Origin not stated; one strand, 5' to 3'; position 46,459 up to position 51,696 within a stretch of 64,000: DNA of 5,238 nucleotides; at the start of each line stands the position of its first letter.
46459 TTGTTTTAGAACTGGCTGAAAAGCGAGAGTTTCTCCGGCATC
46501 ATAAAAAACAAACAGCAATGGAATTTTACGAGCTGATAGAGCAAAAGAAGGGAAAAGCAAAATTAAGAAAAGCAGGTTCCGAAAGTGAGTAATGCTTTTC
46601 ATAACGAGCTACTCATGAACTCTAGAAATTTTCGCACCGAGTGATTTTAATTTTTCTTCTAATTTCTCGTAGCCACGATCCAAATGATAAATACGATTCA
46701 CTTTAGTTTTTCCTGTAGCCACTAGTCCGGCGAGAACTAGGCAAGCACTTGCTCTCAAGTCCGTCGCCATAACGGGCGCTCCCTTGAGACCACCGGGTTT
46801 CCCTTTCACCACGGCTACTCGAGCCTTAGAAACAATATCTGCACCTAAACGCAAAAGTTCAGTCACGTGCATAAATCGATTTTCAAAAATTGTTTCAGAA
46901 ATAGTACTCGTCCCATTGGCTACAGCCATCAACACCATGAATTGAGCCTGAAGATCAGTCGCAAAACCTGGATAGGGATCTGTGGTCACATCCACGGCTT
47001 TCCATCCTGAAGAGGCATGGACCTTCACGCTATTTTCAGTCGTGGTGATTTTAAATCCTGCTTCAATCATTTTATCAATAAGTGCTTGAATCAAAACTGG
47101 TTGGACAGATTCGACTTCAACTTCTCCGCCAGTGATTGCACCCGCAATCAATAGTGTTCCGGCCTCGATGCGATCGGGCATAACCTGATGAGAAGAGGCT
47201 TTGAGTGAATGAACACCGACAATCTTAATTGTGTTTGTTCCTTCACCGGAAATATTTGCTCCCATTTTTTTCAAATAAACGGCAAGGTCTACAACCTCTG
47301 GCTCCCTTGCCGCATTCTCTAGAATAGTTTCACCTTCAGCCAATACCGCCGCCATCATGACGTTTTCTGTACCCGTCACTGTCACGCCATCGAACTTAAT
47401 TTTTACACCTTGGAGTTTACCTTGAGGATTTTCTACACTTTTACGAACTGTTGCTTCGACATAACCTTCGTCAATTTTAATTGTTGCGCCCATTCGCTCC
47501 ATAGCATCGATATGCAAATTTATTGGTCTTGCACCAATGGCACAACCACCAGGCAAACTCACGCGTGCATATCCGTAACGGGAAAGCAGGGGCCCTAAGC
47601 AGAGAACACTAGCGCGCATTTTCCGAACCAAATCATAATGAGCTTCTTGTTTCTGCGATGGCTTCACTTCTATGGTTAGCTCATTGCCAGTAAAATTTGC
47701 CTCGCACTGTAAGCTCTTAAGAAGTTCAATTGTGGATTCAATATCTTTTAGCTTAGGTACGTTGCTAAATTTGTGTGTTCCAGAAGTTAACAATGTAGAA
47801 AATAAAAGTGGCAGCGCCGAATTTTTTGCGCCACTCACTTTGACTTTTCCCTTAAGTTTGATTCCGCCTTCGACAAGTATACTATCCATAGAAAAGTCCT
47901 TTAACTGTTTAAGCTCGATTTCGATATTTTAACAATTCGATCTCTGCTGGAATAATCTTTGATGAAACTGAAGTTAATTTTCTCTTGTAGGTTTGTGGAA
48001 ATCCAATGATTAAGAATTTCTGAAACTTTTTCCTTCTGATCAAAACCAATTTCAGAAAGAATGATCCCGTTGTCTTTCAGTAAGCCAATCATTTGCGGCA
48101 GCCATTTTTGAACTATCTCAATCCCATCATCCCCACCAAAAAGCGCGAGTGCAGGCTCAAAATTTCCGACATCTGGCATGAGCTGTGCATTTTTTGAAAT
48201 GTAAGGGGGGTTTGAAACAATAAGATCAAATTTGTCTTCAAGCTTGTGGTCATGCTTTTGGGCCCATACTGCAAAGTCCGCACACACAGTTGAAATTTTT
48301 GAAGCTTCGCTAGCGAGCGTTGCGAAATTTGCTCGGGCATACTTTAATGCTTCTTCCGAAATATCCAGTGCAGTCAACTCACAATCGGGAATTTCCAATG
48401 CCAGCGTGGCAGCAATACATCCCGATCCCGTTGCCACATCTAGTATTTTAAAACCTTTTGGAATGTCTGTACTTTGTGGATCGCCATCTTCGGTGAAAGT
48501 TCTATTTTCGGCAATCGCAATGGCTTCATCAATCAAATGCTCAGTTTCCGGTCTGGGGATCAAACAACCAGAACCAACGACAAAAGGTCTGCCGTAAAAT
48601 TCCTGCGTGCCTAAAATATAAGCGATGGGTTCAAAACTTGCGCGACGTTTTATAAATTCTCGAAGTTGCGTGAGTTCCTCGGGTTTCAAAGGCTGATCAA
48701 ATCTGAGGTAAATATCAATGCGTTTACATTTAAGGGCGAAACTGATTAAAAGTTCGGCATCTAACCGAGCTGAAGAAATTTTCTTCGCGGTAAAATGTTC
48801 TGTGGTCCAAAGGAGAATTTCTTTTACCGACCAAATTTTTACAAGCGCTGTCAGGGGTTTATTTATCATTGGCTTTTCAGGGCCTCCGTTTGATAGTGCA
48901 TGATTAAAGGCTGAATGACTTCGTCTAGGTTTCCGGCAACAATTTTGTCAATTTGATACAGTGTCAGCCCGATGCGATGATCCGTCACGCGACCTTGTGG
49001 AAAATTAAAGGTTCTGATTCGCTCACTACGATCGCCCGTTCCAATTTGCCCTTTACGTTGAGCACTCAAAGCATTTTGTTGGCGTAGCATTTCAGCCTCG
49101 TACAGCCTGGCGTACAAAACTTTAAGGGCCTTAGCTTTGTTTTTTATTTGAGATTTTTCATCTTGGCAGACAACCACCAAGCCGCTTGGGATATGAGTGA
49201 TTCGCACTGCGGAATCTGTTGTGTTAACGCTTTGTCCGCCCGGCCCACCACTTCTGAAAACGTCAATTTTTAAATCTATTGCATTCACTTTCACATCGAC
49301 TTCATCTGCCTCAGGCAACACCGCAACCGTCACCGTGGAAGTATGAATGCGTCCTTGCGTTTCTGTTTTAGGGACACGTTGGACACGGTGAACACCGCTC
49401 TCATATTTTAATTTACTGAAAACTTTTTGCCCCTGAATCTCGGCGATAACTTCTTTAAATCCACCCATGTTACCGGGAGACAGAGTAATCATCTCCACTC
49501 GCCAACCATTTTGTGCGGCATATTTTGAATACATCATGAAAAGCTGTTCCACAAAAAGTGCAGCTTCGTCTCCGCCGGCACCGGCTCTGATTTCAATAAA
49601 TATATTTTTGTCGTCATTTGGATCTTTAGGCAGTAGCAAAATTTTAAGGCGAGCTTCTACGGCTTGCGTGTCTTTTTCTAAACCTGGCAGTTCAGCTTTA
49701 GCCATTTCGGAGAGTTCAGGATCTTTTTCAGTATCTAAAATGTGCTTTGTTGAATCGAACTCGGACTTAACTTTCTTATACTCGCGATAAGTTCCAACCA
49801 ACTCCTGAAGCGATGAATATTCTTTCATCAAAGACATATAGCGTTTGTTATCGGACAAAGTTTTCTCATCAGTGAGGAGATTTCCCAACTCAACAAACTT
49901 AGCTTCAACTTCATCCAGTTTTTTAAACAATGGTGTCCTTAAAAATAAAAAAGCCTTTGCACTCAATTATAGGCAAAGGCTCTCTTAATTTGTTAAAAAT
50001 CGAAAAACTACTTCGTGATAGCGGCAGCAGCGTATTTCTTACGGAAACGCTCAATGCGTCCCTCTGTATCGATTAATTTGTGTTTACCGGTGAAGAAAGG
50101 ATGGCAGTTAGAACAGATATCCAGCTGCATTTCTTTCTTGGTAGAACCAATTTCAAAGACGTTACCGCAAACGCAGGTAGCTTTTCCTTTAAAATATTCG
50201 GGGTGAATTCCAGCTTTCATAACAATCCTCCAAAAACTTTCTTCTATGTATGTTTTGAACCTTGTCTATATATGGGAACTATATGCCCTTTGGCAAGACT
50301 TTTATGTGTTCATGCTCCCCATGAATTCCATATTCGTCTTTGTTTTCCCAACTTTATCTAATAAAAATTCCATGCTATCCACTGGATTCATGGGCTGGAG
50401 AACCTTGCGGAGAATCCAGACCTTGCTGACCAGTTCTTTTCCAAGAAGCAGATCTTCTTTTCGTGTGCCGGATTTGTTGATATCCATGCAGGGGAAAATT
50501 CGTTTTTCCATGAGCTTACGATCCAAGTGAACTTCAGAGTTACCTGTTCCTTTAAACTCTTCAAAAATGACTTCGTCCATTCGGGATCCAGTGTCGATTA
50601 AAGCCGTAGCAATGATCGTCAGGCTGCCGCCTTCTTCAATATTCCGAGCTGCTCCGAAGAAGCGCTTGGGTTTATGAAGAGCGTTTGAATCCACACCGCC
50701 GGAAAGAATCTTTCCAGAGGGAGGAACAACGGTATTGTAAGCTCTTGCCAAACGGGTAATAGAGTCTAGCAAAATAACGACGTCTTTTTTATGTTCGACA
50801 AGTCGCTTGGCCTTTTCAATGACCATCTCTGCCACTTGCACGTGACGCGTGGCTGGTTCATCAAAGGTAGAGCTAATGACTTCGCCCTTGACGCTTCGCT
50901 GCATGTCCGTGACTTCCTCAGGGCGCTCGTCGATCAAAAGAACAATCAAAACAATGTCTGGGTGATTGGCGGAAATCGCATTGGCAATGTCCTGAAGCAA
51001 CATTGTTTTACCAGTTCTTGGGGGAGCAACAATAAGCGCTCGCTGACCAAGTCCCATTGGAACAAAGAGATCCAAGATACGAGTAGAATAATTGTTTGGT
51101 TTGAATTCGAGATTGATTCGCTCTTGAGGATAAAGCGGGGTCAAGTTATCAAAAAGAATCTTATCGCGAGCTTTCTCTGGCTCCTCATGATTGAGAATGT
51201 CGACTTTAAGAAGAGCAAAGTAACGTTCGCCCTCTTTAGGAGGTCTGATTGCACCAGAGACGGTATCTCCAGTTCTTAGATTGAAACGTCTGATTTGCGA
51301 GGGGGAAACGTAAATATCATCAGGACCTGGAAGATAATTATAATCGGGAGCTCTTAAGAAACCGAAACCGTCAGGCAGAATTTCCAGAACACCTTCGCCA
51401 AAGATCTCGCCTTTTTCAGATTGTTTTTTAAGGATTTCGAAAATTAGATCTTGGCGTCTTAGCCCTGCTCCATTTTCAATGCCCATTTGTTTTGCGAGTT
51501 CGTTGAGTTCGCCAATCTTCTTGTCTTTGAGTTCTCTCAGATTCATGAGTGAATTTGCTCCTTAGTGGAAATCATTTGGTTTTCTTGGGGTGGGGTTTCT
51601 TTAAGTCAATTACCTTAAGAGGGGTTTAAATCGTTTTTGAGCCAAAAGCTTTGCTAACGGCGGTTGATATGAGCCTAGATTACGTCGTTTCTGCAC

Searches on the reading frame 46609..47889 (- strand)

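Call 69: search_protein_families(library=pfam, proteins=[window:46609-47889:-], max_evalue=0.00001)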
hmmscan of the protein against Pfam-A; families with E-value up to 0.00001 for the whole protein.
window:46609-47889:- (426 aa): 1 family
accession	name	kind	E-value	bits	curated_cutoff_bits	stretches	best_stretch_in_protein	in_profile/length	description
PF00275.25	EPSP_synthase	-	1.7e-109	366.8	22.8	1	7-414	2-417/417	EPSP synthase (3-phosphoshikimate 1-carboxyvinyltransferase)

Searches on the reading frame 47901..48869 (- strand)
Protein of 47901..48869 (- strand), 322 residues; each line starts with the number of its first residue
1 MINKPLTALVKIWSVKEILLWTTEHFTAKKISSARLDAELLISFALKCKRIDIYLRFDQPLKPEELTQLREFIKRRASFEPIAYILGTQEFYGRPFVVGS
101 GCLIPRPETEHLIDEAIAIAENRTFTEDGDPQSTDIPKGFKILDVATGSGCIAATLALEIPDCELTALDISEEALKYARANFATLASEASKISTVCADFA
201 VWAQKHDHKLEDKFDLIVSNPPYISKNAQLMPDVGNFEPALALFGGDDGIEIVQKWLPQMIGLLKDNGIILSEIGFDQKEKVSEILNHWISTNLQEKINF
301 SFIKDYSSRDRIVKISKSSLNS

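Call 69: search_protein_families(library=pfam, proteins=[window:47901-48869:-], max_evalue=0.00001)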
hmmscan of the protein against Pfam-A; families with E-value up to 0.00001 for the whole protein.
window:47901-48869:- (322 aa): 5 families
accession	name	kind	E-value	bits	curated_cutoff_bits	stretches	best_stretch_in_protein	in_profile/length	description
PF17827.6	PrmC_N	-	2.5e-20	73.2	23.4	1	17-87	1-71/71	PrmC N-terminal domain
PF05175.20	MTS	-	2.5e-12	47.2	23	1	140-228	33-113/170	Methyltransferase small domain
PF13847.12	Methyltransf_31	-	1.2e-11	45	27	1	138-273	3-110/145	Methyltransferase domain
PF13649.12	Methyltransf_25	-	9.6e-10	39.5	27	1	142-220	1-71/97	Methyltransferase domain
PF08242.18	Methyltransf_12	-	6e-07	30.6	30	1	143-220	1-72/98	Methyltransferase domain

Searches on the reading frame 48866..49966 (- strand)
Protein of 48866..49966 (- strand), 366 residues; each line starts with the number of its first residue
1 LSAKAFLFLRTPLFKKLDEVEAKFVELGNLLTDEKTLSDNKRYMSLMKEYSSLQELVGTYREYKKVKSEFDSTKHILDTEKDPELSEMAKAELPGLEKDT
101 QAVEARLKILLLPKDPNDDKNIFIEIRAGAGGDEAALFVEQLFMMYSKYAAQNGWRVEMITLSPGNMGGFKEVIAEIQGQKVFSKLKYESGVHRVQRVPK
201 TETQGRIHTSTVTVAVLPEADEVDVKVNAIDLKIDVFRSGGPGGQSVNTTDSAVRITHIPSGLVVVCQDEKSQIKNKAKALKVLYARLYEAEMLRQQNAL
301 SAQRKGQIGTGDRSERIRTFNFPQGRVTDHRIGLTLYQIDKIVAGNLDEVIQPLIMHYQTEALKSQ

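Call 69: search_protein_families(library=pfam, proteins=[window:48866-49966:-], max_evalue=0.00001)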
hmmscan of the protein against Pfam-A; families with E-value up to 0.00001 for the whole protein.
window:48866-49966:- (366 aa): 2 families
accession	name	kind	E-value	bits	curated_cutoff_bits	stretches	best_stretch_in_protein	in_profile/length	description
PF03462.23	PCRF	-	6.9e-73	245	24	1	21-214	2-194/194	PCRF domain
PF00472.26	RF-1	-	1.6e-40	138.1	35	1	221-331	1-116/116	RF-1 domain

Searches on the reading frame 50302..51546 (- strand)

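Call 69: search_protein_families(library=pfam, proteins=[window:50302-51546:-], max_evalue=0.00001)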
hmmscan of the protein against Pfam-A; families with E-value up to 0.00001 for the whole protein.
window:50302-51546:- (414 aa): 3 families
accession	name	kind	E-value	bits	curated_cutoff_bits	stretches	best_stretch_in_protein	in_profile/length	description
PF07497.18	Rho_RNA_bind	-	7.9e-34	115.7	27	1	51-124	2-73/73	Rho termination factor, RNA-binding domain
PF00006.31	ATP-synt_ab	-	2.8e-26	92.9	29.5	1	156-359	3-211/213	ATP synthase alpha/beta family, nucleotide-binding domain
PF07498.18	Rho_N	-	4.4e-16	59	24.9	1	5-47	1-43/43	Rho termination factor, N-terminal domain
